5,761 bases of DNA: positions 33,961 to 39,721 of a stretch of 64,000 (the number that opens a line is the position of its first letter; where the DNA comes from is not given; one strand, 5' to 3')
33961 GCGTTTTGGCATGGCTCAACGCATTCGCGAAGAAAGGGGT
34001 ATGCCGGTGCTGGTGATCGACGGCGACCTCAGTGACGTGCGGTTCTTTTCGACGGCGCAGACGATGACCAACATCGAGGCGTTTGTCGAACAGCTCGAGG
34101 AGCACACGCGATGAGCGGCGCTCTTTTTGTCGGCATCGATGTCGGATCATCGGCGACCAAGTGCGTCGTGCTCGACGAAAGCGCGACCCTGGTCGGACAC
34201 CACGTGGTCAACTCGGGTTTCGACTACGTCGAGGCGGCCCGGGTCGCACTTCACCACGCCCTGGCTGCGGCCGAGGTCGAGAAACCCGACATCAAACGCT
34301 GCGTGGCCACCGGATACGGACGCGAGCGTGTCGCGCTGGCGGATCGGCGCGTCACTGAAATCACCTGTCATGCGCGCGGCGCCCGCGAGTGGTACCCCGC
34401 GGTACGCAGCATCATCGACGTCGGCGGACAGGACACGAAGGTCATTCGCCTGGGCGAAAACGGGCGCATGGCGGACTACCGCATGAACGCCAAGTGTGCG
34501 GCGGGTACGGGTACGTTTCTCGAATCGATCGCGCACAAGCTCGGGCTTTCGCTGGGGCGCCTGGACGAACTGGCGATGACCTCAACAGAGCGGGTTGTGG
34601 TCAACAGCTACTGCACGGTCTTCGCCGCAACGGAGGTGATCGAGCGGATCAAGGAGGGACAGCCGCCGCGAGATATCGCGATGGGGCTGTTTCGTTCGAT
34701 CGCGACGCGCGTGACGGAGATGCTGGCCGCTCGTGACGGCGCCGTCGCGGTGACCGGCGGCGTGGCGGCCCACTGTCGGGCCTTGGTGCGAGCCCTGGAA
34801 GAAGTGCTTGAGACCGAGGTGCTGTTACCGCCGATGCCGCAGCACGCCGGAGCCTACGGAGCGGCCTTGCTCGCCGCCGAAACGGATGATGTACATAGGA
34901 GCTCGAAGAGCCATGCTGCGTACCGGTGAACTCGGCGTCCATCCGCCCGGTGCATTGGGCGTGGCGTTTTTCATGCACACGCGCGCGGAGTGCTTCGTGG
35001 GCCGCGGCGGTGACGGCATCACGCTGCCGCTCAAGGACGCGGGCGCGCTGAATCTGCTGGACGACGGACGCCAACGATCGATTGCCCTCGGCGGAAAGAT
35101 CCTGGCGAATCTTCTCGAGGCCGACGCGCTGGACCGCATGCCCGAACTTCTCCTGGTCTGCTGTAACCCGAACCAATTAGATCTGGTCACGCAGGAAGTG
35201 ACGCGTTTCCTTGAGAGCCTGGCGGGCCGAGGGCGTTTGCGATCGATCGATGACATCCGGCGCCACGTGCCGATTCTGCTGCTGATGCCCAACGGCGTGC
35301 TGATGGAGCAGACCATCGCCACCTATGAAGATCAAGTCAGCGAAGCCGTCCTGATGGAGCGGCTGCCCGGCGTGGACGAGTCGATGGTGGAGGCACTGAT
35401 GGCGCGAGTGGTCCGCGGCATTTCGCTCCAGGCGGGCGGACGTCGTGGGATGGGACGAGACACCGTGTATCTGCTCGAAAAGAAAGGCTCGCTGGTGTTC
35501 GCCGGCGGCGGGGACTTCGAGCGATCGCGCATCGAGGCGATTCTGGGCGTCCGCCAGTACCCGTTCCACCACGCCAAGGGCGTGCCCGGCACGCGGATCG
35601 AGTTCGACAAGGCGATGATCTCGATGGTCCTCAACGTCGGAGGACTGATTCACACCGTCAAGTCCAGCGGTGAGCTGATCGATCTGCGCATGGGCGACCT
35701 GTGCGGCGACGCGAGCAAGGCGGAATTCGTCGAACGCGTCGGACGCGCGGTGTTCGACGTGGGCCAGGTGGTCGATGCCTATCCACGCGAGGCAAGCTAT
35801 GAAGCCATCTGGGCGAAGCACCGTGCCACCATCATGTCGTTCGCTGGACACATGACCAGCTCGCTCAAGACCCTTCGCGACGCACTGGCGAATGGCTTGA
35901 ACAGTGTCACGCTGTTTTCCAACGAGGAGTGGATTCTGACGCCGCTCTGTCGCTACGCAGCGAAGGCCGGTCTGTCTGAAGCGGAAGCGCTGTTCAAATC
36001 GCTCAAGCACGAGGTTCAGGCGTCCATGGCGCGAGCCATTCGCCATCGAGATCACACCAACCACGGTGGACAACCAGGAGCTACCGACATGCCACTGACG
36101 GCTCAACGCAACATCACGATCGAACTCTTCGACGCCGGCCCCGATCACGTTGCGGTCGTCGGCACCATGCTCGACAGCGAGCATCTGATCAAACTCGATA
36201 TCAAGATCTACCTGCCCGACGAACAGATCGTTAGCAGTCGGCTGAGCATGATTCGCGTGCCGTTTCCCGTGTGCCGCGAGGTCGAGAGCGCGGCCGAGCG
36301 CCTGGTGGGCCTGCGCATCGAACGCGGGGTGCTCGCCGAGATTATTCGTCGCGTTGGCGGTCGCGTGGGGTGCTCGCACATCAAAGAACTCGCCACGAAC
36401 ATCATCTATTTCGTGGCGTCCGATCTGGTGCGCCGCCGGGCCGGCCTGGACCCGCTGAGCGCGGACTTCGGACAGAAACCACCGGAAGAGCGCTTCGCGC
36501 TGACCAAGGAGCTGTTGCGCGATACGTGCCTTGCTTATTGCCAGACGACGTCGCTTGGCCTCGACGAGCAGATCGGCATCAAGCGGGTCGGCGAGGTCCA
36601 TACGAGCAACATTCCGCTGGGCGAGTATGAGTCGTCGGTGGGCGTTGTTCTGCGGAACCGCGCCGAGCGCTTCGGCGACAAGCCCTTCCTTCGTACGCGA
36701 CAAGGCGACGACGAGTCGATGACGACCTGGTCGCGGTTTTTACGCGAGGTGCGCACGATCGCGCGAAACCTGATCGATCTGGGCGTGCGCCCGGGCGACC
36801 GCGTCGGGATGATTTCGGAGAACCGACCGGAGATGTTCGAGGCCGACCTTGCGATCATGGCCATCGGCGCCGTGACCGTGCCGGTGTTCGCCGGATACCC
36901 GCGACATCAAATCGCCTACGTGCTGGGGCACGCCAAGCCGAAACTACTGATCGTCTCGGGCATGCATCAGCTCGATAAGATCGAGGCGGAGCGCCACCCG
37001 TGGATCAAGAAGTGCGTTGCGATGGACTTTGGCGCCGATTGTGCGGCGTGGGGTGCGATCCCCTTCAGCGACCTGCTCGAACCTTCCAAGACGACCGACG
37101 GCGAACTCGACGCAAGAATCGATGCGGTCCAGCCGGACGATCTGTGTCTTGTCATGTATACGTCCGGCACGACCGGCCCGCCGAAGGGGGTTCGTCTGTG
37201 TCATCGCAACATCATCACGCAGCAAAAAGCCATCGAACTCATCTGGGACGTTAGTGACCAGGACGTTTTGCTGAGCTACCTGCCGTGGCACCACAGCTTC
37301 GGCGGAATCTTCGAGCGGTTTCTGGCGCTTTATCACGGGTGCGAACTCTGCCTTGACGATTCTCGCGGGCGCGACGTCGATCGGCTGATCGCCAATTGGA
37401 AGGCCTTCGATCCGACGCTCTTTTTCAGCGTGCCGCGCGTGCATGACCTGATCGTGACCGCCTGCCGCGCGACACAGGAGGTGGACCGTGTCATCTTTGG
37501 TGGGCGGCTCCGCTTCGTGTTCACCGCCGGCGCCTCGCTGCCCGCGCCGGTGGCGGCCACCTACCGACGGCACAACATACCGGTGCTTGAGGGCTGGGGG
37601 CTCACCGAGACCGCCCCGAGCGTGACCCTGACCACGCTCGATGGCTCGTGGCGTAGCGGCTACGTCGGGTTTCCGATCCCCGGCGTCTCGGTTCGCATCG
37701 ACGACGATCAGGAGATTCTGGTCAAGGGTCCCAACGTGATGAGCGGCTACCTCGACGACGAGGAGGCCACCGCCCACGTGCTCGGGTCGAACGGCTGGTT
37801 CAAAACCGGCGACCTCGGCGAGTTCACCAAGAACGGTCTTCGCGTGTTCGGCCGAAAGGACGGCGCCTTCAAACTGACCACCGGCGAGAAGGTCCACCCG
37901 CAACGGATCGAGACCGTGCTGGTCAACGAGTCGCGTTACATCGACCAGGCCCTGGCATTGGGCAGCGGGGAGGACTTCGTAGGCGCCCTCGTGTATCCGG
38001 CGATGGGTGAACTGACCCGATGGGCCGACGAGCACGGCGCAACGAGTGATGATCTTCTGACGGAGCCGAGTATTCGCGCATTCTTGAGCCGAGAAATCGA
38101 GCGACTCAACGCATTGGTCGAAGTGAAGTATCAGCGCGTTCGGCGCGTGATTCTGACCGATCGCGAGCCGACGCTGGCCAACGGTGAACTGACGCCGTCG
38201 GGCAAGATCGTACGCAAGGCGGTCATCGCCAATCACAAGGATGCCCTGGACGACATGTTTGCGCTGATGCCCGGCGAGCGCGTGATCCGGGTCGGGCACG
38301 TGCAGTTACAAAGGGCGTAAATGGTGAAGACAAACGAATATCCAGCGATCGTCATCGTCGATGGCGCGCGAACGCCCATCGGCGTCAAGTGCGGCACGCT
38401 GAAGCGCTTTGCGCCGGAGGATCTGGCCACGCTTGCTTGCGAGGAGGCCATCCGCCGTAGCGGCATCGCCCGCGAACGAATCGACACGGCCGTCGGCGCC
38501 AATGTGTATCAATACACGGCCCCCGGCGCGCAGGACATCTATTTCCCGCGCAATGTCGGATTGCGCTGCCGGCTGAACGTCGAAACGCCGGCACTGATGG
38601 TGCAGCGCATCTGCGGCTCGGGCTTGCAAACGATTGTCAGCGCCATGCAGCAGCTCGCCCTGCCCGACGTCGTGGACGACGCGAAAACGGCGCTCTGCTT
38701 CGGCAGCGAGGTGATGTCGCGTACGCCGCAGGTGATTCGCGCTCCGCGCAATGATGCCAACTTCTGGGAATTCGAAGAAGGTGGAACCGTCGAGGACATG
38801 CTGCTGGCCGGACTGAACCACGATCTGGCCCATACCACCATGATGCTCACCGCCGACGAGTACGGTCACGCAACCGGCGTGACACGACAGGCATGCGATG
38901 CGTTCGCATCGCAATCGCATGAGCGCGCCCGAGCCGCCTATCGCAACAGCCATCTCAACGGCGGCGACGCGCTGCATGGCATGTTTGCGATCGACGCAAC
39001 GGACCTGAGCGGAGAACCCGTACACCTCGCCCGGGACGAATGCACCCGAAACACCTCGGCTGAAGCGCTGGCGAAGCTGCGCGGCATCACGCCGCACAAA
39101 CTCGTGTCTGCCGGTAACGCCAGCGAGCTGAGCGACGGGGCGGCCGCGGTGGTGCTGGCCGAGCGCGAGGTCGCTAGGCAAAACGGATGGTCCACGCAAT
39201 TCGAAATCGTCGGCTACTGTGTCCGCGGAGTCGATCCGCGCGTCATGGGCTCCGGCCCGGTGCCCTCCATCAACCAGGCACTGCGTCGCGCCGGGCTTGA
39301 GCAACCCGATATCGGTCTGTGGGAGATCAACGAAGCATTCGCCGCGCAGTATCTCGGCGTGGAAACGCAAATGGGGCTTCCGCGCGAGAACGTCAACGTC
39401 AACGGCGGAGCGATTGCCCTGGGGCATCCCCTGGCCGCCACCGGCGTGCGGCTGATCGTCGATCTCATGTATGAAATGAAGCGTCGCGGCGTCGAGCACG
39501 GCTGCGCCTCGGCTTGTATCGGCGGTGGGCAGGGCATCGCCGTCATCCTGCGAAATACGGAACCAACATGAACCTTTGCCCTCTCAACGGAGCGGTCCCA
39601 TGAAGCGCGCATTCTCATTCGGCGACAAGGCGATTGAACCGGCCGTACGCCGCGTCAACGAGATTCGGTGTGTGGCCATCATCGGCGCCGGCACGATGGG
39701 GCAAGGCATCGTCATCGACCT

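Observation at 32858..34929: Orphan single-subunit BCR/HAD-family protein with its own activase: candidate double-cubane-cluster (DCCP/DCCP-R-like) ATP-driven reductase inside the benzoyl-CoA cluster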

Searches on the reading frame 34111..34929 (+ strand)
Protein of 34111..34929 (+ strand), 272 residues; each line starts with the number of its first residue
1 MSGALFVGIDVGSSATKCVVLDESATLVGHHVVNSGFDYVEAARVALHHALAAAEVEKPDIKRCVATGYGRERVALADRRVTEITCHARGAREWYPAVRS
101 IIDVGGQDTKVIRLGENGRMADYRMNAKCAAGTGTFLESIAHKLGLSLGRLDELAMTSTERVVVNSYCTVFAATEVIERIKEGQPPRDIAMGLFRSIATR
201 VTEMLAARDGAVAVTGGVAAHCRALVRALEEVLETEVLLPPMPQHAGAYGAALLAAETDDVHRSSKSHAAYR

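Call 4: search_protein_families(library=pfam, proteins=[window:34111-34929:+], max_evalue=0.01)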
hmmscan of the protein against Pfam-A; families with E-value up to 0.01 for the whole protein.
window:34111-34929:+ (272 aa): 3 families
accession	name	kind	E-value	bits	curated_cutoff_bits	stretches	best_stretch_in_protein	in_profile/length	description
PF01869.26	BcrAD_BadFG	-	4.5e-57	194.1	31.5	1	7-255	1-271/271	BadF/BadG/BcrA/BcrD ATPase family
PF05378.19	Hydant_A_N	-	0.0023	18.2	25.2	0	7-64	2-60/176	Hydantoinase/oxoprolinase N-terminal region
PF00370.27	FGGY_N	-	0.005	16.9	28.8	0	6-34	2-30/245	FGGY family of carbohydrate kinases, N-terminal domain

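Call 7: search_protein_families(library=ncbifam, proteins=[window:34111-34929:+], max_evalue=0.001)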
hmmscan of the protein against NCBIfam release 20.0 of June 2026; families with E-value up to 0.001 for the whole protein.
window:34111-34929:+ (272 aa): 7 families
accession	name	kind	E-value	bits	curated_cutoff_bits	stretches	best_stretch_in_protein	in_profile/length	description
TIGR00241.1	CoA_E_activ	domain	7.8e-71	238.5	125.4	1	6-254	2-248/248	acyl-CoA dehydratase activase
TIGR02259.1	benz_CoA_red_A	equivalog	1.7e-46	158.9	578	2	62-234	231-406/432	benzoyl-CoA reductase subunit A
TIGR03286.1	methan_mark_15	hypoth_equivalog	1.2e-37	129.8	455.75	1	5-256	145-402/404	methanogenesis marker 15 protein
TIGR03192.1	benz_CoA_bzdQ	equivalog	1.9e-36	126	380.2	1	6-254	34-285/293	benzoyl-CoA reductase, bzd-type, subunit Q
TIGR02261.1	benz_CoA_red_D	equivalog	4.7e-33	114.5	312.85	1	7-253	4-260/262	benzoyl-CoA reductase subunit D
NF009842.0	PRK13317.1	equivalog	2.5e-05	23.8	234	0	6-76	4-63/277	type II pantothenate kinase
TIGR01312.1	XylB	equivalog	0.00066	18.3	380.25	0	7-31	1-25/481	xylulokinase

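Call 15: search_solved_structures(query=window:34111-34929:+, max_evalue=0.001, show_alignments=2)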
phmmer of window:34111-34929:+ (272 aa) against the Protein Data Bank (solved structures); distinct sequences matched with E-value up to 0.001: 5.
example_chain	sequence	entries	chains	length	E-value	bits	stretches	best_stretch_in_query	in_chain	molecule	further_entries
9gai_D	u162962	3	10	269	2.4e-57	197.9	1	8-258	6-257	3-methylbenzoyl-CoA reductase alpha subunit MbdQ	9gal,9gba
4eht_A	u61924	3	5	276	1.2e-54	189.1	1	7-257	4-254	Activator of 2-hydroxyisocaproyl-CoA dehydratase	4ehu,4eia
1hux_A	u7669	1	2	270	4.5e-54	187.1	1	6-257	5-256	ACTIVATOR OF (R)-2-HYDROXYGLUTARYL-COA DEHYDRATASE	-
9gai_C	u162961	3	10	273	4.9e-44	154.3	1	7-255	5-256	3-methylbenzoyl-CoA reductase delta subunit MbdP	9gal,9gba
7yyl_E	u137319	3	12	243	1.1e-40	143.4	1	5-258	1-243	Putative CoA-substrate-specific enzyme activase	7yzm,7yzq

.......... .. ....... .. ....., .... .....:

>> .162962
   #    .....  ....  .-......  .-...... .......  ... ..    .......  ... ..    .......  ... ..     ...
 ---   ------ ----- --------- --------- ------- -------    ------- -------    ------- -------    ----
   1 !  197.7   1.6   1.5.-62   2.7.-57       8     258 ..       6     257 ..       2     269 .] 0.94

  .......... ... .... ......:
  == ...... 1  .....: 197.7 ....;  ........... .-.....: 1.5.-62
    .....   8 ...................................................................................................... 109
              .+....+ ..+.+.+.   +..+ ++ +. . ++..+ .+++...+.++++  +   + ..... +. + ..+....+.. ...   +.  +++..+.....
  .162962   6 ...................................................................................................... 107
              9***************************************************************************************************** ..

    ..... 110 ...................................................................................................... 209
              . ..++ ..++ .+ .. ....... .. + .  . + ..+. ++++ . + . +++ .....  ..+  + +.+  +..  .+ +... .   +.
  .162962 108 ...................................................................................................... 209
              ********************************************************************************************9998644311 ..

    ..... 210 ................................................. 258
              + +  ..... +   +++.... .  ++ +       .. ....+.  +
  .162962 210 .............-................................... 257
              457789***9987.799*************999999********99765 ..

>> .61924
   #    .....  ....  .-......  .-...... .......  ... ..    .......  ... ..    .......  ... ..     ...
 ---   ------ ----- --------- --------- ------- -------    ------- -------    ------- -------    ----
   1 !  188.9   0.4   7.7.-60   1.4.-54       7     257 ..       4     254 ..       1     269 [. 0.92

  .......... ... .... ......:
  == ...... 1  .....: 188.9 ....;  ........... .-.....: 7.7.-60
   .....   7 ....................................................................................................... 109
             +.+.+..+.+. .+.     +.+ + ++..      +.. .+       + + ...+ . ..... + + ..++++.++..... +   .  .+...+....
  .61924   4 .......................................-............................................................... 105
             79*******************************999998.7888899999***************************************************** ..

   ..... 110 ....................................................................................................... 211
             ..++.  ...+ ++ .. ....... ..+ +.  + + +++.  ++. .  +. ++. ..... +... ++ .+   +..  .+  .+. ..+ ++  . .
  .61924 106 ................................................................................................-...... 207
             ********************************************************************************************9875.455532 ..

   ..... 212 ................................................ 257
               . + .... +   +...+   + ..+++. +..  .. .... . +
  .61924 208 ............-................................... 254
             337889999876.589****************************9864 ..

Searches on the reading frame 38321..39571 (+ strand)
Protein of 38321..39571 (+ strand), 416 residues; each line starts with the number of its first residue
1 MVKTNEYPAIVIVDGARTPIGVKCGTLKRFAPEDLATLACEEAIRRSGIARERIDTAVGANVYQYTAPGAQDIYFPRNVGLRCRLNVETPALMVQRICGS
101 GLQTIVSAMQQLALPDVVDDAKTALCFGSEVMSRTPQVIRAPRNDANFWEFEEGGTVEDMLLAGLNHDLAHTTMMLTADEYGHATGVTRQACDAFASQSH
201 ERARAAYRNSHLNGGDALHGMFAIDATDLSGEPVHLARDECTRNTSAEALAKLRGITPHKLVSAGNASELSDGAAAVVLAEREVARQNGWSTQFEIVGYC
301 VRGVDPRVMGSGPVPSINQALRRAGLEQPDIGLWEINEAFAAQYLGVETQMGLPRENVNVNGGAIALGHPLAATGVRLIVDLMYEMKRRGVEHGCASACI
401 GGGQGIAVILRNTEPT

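Call 43: search_protein_families(library=ncbifam, proteins=[window:38321-39571:+], max_evalue=1e-10)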
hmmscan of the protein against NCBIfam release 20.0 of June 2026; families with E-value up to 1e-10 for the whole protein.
window:38321-39571:+ (416 aa): 32 families (the best 25 are shown)
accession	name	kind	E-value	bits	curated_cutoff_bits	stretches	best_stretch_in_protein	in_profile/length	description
TIGR01930.1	AcCoA-C-Actrans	subfamily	1.3e-98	330.5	240.55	1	12-410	1-384/385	acetyl-CoA C-acyltransferase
NF006552.0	PRK09051.1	subfamily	1.2e-93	314.4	565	1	9-411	5-393/395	beta-ketothiolase BktB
NF042999.1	bketothiol_BktB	equivalog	1.4e-85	287.9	725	1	10-411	5-392/394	beta-ketothiolase BktB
NF005805.0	PRK07661.1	equivalog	3.1e-79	266.7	633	1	10-409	4-387/391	acetyl-CoA C-acetyltransferase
NF004853.0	PRK06205.1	subfamily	5.6e-79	266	551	1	10-412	4-402/404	acetyl-CoA C-acetyltransferase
NF004206.0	PRK05656.1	subfamily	4.7e-72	243.2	688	1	10-410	4-390/392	acetyl-CoA C-acetyltransferase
NF006086.0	PRK08235.1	equivalog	1.1e-69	235.5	526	1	11-411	5-391/393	acetyl-CoA C-acetyltransferase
NF006551.0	PRK09050.1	subfamily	1.9e-69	234.7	605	1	11-411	5-399/401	3-oxoadipyl-CoA thiolase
TIGR02430.1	pcaF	equivalog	2.7e-68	230.9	597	1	10-410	3-397/400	3-oxoadipyl-CoA thiolase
NF006510.0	PRK08947.1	equivalog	5e-68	229.8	519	1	10-411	4-385/387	acetyl-CoA C-acyltransferase FadA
NF006001.0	PRK08131.1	equivalog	1.1e-67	228.7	622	1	12-412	6-399/401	3-oxoadipyl-CoA thiolase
NF005494.0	PRK07108.1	equivalog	1.4e-65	221.7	615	1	10-409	4-388/392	acetyl-CoA C-acyltransferase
NF005033.0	PRK06445.1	equivalog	5.2e-65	220.1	511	1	29-412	30-394/395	acetyl-CoA C-acetyltransferase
NF006553.0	PRK09052.1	equivalog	7.6e-64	216.2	567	1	10-411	8-397/399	acetyl-CoA C-acyltransferase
NF005889.0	PRK07850.1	equivalog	4.2e-62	210.4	515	1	10-411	4-385/387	steroid 3-ketoacyl-CoA thiolase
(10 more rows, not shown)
